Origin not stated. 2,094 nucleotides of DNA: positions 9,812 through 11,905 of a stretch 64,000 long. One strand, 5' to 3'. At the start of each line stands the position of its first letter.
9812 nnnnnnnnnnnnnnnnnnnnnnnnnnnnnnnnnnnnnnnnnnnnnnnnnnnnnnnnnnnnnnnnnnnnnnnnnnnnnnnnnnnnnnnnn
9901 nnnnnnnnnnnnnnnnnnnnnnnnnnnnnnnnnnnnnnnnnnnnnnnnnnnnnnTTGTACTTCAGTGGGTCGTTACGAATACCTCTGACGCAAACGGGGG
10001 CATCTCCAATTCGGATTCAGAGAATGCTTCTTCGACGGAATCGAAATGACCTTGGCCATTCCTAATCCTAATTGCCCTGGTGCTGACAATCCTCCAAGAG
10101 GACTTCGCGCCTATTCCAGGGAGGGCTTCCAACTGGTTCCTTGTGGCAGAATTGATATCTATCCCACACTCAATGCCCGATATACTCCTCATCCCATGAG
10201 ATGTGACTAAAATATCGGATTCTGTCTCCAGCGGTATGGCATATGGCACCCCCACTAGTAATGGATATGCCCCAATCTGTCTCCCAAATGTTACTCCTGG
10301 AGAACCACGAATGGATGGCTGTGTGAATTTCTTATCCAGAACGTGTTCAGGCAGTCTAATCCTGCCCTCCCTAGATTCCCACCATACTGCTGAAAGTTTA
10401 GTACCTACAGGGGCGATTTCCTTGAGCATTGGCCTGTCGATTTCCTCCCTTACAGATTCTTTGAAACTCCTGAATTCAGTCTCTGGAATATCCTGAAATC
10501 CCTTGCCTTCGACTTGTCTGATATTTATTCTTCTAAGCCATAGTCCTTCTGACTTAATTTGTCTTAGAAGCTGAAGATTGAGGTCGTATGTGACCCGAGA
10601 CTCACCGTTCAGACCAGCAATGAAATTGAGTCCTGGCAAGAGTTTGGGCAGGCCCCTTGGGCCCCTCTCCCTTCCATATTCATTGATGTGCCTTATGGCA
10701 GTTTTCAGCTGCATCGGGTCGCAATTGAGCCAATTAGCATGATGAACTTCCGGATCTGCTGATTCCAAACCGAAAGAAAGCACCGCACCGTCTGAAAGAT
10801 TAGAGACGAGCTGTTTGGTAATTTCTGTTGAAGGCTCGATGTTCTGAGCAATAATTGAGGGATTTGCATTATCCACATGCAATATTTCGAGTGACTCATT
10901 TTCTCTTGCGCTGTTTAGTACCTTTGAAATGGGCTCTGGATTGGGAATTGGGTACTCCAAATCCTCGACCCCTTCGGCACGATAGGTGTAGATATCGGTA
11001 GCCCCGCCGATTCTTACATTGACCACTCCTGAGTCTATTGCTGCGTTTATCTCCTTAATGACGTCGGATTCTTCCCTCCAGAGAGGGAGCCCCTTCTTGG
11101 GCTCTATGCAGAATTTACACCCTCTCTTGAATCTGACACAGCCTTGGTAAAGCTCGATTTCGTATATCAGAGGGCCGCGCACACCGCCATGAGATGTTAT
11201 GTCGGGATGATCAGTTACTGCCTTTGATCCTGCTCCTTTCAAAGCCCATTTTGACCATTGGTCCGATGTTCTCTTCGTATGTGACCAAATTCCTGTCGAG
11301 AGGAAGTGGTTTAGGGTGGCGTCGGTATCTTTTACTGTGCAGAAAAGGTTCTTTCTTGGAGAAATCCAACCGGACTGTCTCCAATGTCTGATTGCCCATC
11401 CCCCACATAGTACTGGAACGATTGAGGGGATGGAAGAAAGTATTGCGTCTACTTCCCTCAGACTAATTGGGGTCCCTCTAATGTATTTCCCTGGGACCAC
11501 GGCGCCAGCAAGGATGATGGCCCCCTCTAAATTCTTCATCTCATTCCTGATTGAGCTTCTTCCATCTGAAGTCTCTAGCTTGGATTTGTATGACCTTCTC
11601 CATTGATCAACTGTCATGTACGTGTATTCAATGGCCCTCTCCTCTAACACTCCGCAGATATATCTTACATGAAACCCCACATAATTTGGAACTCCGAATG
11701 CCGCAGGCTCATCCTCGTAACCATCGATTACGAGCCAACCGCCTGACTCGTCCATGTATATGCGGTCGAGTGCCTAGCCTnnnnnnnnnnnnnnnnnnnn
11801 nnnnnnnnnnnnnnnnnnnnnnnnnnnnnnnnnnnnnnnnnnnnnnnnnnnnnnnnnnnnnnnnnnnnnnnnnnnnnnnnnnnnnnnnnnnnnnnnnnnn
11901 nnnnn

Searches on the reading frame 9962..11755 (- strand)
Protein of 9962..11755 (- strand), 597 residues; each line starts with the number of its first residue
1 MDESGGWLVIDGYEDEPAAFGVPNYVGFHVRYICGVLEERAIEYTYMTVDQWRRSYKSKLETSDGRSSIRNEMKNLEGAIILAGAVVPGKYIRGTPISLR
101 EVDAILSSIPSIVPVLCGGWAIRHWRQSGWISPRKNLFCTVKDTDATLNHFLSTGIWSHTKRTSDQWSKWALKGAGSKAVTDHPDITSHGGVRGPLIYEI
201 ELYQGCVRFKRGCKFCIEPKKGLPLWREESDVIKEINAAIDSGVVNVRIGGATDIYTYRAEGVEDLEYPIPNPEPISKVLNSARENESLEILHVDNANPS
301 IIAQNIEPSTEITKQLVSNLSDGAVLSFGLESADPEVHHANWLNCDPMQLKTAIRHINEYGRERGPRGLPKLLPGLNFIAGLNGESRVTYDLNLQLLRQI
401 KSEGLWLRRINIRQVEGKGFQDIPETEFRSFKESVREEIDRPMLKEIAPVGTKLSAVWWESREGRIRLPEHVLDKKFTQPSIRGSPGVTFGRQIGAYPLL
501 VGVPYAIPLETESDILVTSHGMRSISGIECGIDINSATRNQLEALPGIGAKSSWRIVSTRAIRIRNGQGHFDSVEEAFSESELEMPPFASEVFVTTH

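Call 3: search_protein_families(library=pfam, proteins=[window:9962-11755:-], max_evalue=0.1)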
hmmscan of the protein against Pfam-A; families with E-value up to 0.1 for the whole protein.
window:9962-11755:- (597 aa): 4 families
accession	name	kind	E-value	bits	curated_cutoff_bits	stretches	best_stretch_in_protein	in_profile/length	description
PF04055.27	Radical_SAM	-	1.4e-05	25.7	29.5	1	201-364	2-143/166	Radical SAM superfamily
PF12836.13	HHH_3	-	2.1e-05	25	27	1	530-560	4-34/65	Helix-hairpin-helix motif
PF00633.29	HHH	-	0.025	14.9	24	1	534-551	5-22/30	Helix-hairpin-helix motif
PF21176.3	RecR_HhH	-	0.038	14.3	27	1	541-556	7-22/45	RecR, helix-hairpin-helix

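Call 4: search_protein_families(library=ncbifam, proteins=[window:9962-11755:-], max_evalue=0.1)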
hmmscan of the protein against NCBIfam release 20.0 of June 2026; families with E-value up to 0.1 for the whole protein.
window:9962-11755:- (597 aa): 3 families
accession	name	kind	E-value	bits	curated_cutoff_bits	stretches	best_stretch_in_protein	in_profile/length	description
TIGR01259.1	comE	subfamily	0.00017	21.6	152.35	1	525-576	53-99/120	comEA protein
TIGR04014.1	B12_SAM_MJ_0865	equivalog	0.014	14.2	360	1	187-280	151-241/434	methyl-coenzyme M reductase glutamine C-methyltransferase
TIGR03916.1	rSAM_link_UDG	hypoth_equivalog_domain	0.045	12.8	343.5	1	532-563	322-353/415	putative DNA modification/repair radical SAM protein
